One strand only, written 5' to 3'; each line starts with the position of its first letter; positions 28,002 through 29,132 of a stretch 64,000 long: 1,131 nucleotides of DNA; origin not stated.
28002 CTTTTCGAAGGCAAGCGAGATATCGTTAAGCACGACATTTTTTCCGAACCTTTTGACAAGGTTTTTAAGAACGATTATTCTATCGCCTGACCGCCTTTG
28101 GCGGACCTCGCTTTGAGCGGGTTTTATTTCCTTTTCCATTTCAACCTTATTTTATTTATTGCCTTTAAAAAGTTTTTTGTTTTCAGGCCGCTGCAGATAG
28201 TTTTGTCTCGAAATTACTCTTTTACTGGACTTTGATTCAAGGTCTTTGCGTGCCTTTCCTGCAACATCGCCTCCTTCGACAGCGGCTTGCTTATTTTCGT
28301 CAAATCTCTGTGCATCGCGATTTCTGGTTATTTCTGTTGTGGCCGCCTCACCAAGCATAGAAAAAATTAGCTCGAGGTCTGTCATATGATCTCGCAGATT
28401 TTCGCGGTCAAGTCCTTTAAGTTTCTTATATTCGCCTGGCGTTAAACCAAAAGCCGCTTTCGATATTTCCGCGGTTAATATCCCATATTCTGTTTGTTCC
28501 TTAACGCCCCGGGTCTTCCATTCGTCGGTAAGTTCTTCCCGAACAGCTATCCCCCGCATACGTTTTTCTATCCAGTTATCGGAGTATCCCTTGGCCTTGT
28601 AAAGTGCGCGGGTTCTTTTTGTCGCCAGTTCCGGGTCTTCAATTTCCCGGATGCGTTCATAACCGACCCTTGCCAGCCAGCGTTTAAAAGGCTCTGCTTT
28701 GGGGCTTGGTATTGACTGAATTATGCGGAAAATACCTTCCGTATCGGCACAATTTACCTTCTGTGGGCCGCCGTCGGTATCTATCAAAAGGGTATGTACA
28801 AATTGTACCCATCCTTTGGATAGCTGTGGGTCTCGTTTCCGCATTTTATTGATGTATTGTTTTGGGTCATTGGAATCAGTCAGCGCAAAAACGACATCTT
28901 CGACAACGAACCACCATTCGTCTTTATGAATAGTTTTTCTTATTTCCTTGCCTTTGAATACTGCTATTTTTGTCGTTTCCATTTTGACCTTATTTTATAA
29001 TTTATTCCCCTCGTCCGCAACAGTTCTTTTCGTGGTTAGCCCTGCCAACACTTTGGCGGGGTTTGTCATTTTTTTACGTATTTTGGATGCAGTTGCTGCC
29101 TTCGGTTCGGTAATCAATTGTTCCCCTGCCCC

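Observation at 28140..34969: A 6.8-kb nested accessory island splits an mlaE-mlaF ABC transporter pair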

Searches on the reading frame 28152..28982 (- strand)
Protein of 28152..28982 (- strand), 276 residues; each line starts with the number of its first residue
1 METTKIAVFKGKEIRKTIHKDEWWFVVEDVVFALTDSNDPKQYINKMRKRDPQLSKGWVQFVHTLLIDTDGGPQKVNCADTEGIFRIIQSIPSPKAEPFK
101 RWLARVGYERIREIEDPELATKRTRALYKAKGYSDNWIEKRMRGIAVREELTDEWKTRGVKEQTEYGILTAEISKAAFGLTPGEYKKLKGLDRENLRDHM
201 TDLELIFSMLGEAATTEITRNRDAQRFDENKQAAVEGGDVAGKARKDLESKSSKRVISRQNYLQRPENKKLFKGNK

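Call 3: search_protein_families(library=pfam, proteins=[window:28152-28982:-])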
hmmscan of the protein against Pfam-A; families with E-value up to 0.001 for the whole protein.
window:28152-28982:- (276 aa): 1 family
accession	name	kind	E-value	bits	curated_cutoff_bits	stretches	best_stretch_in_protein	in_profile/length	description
PF02498.22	Bro-N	-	3.2e-12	47.3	25.6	1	13-104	1-91/96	BRO family, N-terminal domain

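Call 4: search_protein_families(library=ncbifam, proteins=[window:28152-28982:-])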
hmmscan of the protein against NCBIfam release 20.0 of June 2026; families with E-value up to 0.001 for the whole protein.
window:28152-28982:- (276 aa): 0 families

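Call 40: search_protein_families(library=padloc, proteins=[window:28152-28982:-], max_evalue=0.01)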
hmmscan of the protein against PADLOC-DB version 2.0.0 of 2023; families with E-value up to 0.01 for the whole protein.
window:28152-28982:- (276 aa): 2 families
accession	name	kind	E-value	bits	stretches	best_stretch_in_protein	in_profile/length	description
PDLC04920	PDC-S13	-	5.9e-113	374.9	1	1-270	1-274/286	-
PDLC04841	PDC-S04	-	7.4e-08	30.4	1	4-104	5-111/292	-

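Call 41: search_protein_families(library=phrogs, proteins=[window:28152-28982:-], max_evalue=0.01)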
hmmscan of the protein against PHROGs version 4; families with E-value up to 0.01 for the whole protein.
window:28152-28982:- (276 aa): 13 families
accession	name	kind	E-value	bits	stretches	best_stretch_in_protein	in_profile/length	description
phrog_15286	-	unknown function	2.3e-83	280.4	1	4-262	5-266/274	-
phrog_28094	-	unknown function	6.1e-15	56.2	1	205-261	1-57/66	-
phrog_2899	-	transcription regulation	2.5e-09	38.2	1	8-131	11-125/263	anti-repressor Ant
phrog_130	-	transcription regulation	1.9e-08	34.8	1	2-104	156-251/480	anti-repressor Ant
phrog_9976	-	transcription regulation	2.1e-07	32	1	5-106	2-93/188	anti-repressor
phrog_2657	-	transcription regulation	6.2e-07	30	1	42-206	42-193/243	transcriptional regulator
phrog_2011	-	transcription regulation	9.5e-07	29.8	1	2-105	2-104/275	anti-repressor Ant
phrog_245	-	transcription regulation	4.1e-06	27.5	1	4-103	41-129/319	anti-repressor Ant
phrog_2593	-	transcription regulation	5e-06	27.4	1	9-109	27-122/255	anti-repressor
phrog_7940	-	unknown function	6.3e-06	26.9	1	6-113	6-103/252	-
phrog_463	-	transcription regulation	6.7e-06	26.8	1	4-112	3-105/250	anti-repressor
phrog_25722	-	unknown function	0.00087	20.1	1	7-106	7-97/150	-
phrog_5060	-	transcription regulation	0.0023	19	1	4-186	7-189/224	anti-repressor Ant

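Call 66: search_solved_structures(query=window:28152-28982:-, max_evalue=0.01)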
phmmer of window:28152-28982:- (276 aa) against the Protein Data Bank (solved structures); distinct sequences matched with E-value up to 0.01: 0.

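Call 80: find_homologous_proteins(query=window:28152-28982:-, max_evalue=1e-10)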
Query window:28152-28982:- (276 aa): 8000 proteins with E <= 1e-10 among 8000 candidates; the best 120 are listed.
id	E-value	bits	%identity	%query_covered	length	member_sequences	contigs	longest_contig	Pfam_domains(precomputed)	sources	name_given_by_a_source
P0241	1.2e-180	617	100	100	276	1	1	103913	PF02498.23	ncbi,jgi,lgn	-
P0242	1.5e-158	544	89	99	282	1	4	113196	PF02498.23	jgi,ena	-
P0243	4.1e-158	543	88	99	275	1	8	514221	PF02498.23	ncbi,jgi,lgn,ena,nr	ncbi:MAG TPA: phage antirepressor protein [Phycisphaerales bacterium]|nr:MAG: phage antirepressor pr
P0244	3.1e-154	530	86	97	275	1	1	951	PF02498.23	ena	-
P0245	1.2e-153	528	84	99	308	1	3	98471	PF02498.23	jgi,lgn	jgi:prophage antirepressor-like protein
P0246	1.1e-149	515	83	100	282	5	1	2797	PF02498.23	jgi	-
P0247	5.3e-149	513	82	99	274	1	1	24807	PF02498.23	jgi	jgi:hypothetical protein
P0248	1.2e-148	512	84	100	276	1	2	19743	PF02498.23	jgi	jgi:DNA-damage-inducible protein D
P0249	2.4e-148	511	82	100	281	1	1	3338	PF02498.23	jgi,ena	-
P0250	8.5e-148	509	81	100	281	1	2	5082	PF02498.23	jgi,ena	-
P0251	3.0e-147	507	81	99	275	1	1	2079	PF02498.23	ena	-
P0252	8.2e-147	506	82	99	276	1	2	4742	PF02498.23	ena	-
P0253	1.2e-146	505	82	100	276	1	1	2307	PF02498.23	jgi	-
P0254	1.2e-146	505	83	98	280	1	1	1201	PF02498.23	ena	-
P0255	1.8e-146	505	82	99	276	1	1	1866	PF02498.23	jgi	jgi:DNA-damage-inducible protein D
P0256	1.9e-146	504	82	100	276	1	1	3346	PF02498.23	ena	-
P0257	5.6e-146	503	82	100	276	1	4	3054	PF02498.23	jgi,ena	jgi:hypothetical protein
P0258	1.1e-145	502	82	100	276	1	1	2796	PF02498.23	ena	-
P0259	1.2e-145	502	80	100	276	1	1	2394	PF02498.23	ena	-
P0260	3.0e-145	501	82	100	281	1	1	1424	PF02498.23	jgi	-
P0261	4.5e-145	500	81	99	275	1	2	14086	PF02498.23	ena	-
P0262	4.6e-145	500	82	97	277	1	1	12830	PF02498.23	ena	-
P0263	7.6e-145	499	82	99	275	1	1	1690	PF02498.23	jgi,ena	-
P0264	9.7e-145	499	80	99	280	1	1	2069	PF02498.23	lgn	-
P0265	1.0e-144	499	81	100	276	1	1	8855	PF02498.23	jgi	jgi:hypothetical protein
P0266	1.2e-144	499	81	99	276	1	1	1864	PF02498.23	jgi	-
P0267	1.2e-144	499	81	100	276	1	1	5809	PF02498.23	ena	-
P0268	1.6e-144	498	81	100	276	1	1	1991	PF02498.23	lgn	-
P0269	4.6e-144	497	81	99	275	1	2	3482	PF02498.23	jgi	jgi:DNA-damage-inducible protein D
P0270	7.0e-144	496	81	100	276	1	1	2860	PF02498.23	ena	-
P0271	7.0e-144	496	81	99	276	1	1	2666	PF02498.23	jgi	-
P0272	7.5e-144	496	80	98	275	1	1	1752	PF02498.23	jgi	jgi:hypothetical protein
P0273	1.1e-143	495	81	99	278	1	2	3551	PF02498.23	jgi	jgi:DNA-damage-inducible protein D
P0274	1.7e-143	495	80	100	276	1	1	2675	PF02498.23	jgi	-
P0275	2.1e-143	495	80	100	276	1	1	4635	PF02498.23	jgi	jgi:hypothetical protein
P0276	2.7e-143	494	80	100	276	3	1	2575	PF02498.23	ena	-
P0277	4.9e-143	493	80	100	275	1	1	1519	PF02498.23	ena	-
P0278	5.2e-143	493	81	100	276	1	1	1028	PF02498.23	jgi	jgi:hypothetical protein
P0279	9.7e-143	492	80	100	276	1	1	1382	PF02498.23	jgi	jgi:hypothetical protein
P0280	1.2e-142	492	81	99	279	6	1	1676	PF02498.23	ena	-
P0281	1.4e-142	492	79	98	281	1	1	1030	PF02498.23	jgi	jgi:DNA-damage-inducible protein D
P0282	1.8e-142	491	78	100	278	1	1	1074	PF02498.23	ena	-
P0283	2.3e-142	491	82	100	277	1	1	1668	PF02498.23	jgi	jgi:hypothetical protein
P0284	2.6e-142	491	77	100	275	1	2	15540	PF02498.23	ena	-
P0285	3.2e-142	491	80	99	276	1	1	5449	PF02498.23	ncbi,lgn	-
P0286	6.3e-142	490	81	97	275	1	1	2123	PF02498.23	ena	-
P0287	6.6e-142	490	81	97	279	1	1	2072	PF02498.23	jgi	-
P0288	6.8e-142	490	77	100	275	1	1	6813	PF02498.23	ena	-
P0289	8.1e-142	489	81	100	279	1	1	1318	PF02498.23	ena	-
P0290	2.2e-141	488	79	99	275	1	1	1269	PF02498.23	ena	-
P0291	2.3e-141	488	78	99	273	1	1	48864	PF02498.23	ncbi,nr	ncbi:MAG: Bro-N domain-containing protein [Candidatus Omnitrophica bacterium]|nr:Bro-N domain-contai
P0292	2.4e-141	488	79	100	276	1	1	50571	PF02498.23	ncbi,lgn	ncbi:MAG: Bro-N domain-containing protein [Sedimentisphaerales bacterium]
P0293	2.6e-141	488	79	99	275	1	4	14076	PF02498.23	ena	-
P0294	3.1e-141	487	79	99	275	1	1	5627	PF02498.23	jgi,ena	-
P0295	3.8e-141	487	78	99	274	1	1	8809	PF02498.23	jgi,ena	-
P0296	4.3e-141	487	79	100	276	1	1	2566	PF02498.23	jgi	jgi:hypothetical protein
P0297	7.4e-141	486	80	96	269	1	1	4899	PF02498.23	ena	-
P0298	8.0e-141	486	81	99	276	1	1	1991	PF02498.23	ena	-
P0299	1.4e-140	485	79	99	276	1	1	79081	PF02498.23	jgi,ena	-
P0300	3.3e-140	484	79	98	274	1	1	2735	PF02498.23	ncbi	-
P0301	3.7e-140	484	79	98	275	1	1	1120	PF02498.23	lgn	-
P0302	4.1e-140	484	79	100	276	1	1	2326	PF02498.23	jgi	jgi:hypothetical protein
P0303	7.8e-140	483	77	99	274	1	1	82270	PF02498.23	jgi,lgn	jgi:prophage antirepressor-like protein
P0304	8.3e-140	483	78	99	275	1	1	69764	PF02498.23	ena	-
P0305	9.0e-140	483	79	100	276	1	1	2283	PF02498.23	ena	-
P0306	9.7e-140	483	79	100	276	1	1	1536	PF02498.23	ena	-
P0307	2.7e-139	481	78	100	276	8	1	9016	PF02498.23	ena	-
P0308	5.9e-139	480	80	99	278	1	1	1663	PF02498.23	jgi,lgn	jgi:DNA-damage-inducible protein D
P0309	1.0e-138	479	76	99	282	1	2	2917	PF02498.23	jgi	jgi:DNA-damage-inducible protein D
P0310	1.2e-138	479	77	99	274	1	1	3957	PF02498.23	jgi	jgi:DNA-damage-inducible protein D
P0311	1.3e-138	479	77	99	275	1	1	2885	PF02498.23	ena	-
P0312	1.6e-138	479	77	99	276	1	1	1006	PF02498.23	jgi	jgi:DNA-damage-inducible protein D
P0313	1.6e-138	478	77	100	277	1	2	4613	PF02498.23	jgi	jgi:DNA-damage-inducible protein D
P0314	2.1e-138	478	78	97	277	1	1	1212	PF02498.23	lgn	-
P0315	2.3e-138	478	78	99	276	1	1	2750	PF02498.23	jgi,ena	-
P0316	2.4e-138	478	78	97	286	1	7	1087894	PF02498.23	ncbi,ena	ncbi:MAG: Bro-N domain-containing protein [Patescibacteria group bacterium]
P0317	3.3e-138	477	78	99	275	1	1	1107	PF02498.23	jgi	jgi:DNA-damage-inducible protein D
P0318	3.6e-138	477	78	97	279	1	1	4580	PF02498.23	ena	-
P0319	4.4e-138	477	76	99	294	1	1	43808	PF02498.23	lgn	-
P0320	4.6e-138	477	78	97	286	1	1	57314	PF02498.23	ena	-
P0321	4.8e-138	477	78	97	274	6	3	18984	PF02498.23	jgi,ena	-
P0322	5.8e-138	477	78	100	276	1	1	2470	PF02498.23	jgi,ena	-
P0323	5.9e-138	477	79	98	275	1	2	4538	PF02498.23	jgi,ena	-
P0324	6.0e-138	477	78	98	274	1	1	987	PF02498.23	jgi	jgi:hypothetical protein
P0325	8.6e-138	476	78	97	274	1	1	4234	PF02498.23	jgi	jgi:hypothetical protein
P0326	1.2e-137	476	77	99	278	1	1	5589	PF02498.23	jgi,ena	-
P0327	1.4e-137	475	78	99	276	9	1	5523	PF02498.23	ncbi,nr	ncbi:MAG: phage antirepressor protein [Planctomycetes bacterium RBG_13_63_9]|nr:MAG: phage antirepre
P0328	1.8e-137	475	77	96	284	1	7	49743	PF02498.23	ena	-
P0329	1.8e-137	475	79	96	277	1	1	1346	PF02498.23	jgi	jgi:DNA-damage-inducible protein D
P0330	2.6e-137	475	77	99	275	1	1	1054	PF02498.23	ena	-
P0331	2.8e-137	474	77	99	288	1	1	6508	PF02498.23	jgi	-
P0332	2.8e-137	474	77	97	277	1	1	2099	PF02498.23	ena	-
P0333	2.8e-137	474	78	98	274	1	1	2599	PF02498.23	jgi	jgi:DNA-damage-inducible protein D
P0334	3.1e-137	474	77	97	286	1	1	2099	PF02498.23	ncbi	ncbi:MAG: Bro-N domain-containing protein [Patescibacteria group bacterium]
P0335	4.0e-137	474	77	97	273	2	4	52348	PF02498.23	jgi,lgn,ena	-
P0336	4.8e-137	474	76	98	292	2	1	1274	PF02498.23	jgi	-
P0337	5.1e-137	474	76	98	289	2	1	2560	PF02498.23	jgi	jgi:DNA-damage-inducible protein D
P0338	6.0e-137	473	79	95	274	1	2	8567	PF02498.23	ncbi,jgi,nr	ncbi:MAG: Bro-N domain-containing protein [Chloroflexi bacterium]|nr:Bro-N domain-containing protein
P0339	1.0e-136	473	78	97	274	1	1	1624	PF02498.23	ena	-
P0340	1.0e-136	473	78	97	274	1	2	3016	PF02498.23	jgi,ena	-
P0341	1.2e-136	472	76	99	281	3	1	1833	PF02498.23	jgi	jgi:DNA-damage-inducible protein D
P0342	1.2e-136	472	77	98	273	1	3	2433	PF02498.23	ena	-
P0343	1.9e-136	472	75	100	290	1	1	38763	PF02498.23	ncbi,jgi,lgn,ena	-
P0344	2.0e-136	472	76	100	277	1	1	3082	PF02498.23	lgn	-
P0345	2.3e-136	471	76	99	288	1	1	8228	PF02498.23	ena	-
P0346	3.2e-136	471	77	99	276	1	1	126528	PF02498.23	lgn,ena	-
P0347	3.9e-136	471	76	98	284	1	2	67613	PF02498.23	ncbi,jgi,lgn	jgi:prophage antirepressor-like protein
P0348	4.4e-136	471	76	100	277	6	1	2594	PF02498.23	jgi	-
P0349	4.5e-136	470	77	97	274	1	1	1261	PF02498.23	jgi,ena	-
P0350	5.8e-136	470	76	97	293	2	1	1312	PF02498.23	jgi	jgi:DNA-damage-inducible protein D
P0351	7.3e-136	470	76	98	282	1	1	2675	PF02498.23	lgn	-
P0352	7.4e-136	470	79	95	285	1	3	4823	PF02498.23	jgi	-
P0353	8.1e-136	470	77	98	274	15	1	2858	PF02498.23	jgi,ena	-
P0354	8.8e-136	470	76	100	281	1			PF02498.23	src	-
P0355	1.1e-135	469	76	99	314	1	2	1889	PF02498.23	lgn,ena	-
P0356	1.2e-135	469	78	96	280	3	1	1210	PF02498.23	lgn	-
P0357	1.3e-135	469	76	98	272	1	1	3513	PF02498.23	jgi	-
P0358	1.3e-135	469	77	99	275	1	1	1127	PF02498.23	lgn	-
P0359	1.3e-135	469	77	97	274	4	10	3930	PF02498.23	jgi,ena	jgi:hypothetical protein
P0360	1.5e-135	469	77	97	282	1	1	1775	PF02498.23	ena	-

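Call 81: find_encoding_contigs(protein=P0243, flank=5000, max_places=6)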
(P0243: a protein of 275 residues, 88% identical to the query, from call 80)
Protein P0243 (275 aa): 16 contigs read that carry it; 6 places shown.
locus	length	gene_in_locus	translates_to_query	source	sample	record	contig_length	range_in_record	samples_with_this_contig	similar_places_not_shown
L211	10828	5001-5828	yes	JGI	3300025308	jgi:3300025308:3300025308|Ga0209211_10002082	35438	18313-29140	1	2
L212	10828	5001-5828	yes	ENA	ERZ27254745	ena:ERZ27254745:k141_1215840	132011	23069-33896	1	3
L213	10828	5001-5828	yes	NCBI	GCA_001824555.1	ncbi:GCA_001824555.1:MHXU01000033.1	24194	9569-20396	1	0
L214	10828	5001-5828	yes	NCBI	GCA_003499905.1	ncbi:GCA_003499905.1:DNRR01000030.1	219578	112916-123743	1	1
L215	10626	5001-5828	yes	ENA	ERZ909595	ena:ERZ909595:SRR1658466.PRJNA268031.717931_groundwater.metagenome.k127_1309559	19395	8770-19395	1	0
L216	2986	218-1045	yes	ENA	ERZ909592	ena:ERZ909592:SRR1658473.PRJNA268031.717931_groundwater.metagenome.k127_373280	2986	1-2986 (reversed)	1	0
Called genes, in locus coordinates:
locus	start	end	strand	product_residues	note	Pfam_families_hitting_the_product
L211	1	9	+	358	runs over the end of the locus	PF01408:GFO_IDH_MocA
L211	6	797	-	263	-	PF01966:HD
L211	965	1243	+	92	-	PF05899:Cupin_3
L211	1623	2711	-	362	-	PF00266:Aminotran_5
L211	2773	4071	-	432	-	PF06245:DUF1015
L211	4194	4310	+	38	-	-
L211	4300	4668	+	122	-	-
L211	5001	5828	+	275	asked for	PF02498:Bro-N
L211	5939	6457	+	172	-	-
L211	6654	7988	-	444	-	PF01098:FTSW_RODA_SPOVE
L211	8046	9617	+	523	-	PF13650:Asp_protease_2 (faint), PF13975:gag-asp_proteas (faint), PF00404:Dockerin_1 (faint)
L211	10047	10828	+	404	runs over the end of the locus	PF00483:NTP_transferase, PF01128:IspD, PF02348:CTP_transf_3 (weak), PF12804:NTP_transf_3, PF25084:LbH_EIF2B (weak), PF00132:Hexapep, PF14602:Hexapep_2 (faint), PF25087:GMPPB_C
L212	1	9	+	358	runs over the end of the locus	PF01408:GFO_IDH_MocA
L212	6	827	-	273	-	PF01966:HD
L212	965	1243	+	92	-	PF05899:Cupin_3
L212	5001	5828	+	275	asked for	PF02498:Bro-N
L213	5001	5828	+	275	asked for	PF02498:Bro-N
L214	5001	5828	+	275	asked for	PF02498:Bro-N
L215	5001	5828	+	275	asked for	PF02498:Bro-N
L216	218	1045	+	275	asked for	PF02498:Bro-N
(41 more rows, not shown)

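Call 82: find_encoding_contigs(protein=P0242, flank=5000, max_places=4)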
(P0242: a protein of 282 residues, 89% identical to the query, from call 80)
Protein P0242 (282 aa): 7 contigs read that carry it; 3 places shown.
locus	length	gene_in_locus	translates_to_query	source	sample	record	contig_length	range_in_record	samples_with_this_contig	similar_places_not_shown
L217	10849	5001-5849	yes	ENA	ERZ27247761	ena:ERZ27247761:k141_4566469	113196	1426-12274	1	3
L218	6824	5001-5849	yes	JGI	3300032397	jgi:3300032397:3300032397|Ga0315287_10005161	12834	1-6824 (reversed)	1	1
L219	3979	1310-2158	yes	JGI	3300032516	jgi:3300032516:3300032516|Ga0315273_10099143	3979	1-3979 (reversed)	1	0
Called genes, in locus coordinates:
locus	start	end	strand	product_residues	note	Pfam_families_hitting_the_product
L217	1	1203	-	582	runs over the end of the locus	PF00089:Trypsin, PF13365:Trypsin_2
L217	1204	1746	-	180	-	-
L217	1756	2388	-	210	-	PF13036:LpoB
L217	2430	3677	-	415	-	-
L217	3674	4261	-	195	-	PF03923:Lipoprotein_16 (weak)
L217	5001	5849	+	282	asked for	PF02498:Bro-N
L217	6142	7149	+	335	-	-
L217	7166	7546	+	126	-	-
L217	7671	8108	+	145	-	-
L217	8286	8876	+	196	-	PF07638:Sigma70_ECF (weak), PF04542:Sigma70_r2, PF08281:Sigma70_r4_2, PF04545:Sigma70_r4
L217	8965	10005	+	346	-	PF00437:T2SSE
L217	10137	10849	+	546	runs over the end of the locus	PF13231:PMT_2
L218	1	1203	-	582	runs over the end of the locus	PF00089:Trypsin, PF13365:Trypsin_2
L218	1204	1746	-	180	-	-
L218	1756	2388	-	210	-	PF13036:LpoB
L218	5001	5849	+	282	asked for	PF02498:Bro-N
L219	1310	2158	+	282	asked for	PF02498:Bro-N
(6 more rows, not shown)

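Call 90: search_dna_similar(query=window:28152-28982:-, collection=phages, mode=protein, max_rows=10)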
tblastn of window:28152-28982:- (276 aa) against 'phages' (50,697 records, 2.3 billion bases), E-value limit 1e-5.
Records with a match: 4; places in all: 4; records where one place covers at least 80% of the query: 2.
Best place of each record, by identity: <60% 4.
By first word of the organism name: Bacteriophage 4.
By host as written in the record: - 4.
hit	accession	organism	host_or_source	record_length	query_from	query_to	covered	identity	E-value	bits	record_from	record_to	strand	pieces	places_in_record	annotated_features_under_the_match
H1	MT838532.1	Bacteriophage sp.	human fecal samples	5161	5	264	94%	48.0%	8e-68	233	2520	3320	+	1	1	record has no annotation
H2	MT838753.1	Bacteriophage sp.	human fecal samples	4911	5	261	93%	46.9%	4e-68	234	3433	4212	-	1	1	record has no annotation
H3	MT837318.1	Bacteriophage sp.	human fecal samples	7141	6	167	59%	42.6%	2e-31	128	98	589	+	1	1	record has no annotation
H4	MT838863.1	Bacteriophage sp.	human fecal samples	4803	145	264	43%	49.2%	4e-27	115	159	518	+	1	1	record has no annotation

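Call 91: search_dna_similar(query=window:28152-28982:-, collection=plasmids, mode=protein, max_rows=12)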
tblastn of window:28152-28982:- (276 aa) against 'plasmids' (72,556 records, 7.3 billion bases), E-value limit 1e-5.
Records with a match: 21; places in all: 22; records where one place covers at least 80% of the query: 11.
Best place of each record, by identity: <60% 21.
By first word of the organism name: Chondrinema 11; Candidatus 3; Haliscomenobacter 2; Parabacteroides 2; Phocaeicola 2; Arcobacter 1.
By predicted mobility (MOB-suite, as given by PLSDB): non-mobilizable 20; mobilizable 1.
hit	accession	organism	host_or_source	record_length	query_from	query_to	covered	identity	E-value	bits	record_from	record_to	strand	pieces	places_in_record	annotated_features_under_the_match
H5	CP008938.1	Candidatus Paracaedimonas acanthamoebae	Acanthamoeba polyphaga HN-3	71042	1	276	100%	59.3%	2e-103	337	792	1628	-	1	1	phage antirepressor protein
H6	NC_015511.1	Haliscomenobacter hydrossis DSM 1100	activated sludge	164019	5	262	93%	53.8%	9e-77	260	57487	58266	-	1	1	Bro-N domain-containing protein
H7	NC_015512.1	Haliscomenobacter hydrossis DSM 1100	activated sludge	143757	5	262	93%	53.8%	1e-76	260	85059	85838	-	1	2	Bro-N domain-containing protein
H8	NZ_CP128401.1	Candidatus Chlorohelix allophototropha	Single colony of Candidatus Chlorohelix ...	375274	11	268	93%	47.9%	1e-67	234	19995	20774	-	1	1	Bro-N domain-containing protein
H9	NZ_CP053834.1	Arcobacter cloacae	cell culture,Sewage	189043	5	261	93%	45.8%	8e-58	206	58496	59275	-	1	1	Bro-N domain-containing protein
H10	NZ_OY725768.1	Parabacteroides distasonis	-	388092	6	261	93%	45.7%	2e-48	217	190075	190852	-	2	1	none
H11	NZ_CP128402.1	Candidatus Chlorohelix allophototropha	Single colony of Candidatus Chlorohelix ...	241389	5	265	95%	41.8%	9e-59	208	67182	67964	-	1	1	Bro-N domain-containing protein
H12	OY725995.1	Phocaeicola massiliensis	-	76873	6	261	93%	41.8%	4e-59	209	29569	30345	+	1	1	record has no annotation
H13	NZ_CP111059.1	Chondrinema litorale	Seaweed,red alga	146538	4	265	95%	40.8%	6e-38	148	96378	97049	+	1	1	BRO family protein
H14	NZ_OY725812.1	Parabacteroides distasonis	-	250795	6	261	93%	41.6%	4e-59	209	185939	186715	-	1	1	Bro-N domain-containing protein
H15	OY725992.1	Phocaeicola massiliensis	-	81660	29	239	76%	41.5%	4e-47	175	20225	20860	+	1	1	record has no annotation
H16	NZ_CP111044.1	Chondrinema litorale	Seaweed,red alga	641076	4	268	96%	32.2%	1e-15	84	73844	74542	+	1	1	BRO family protein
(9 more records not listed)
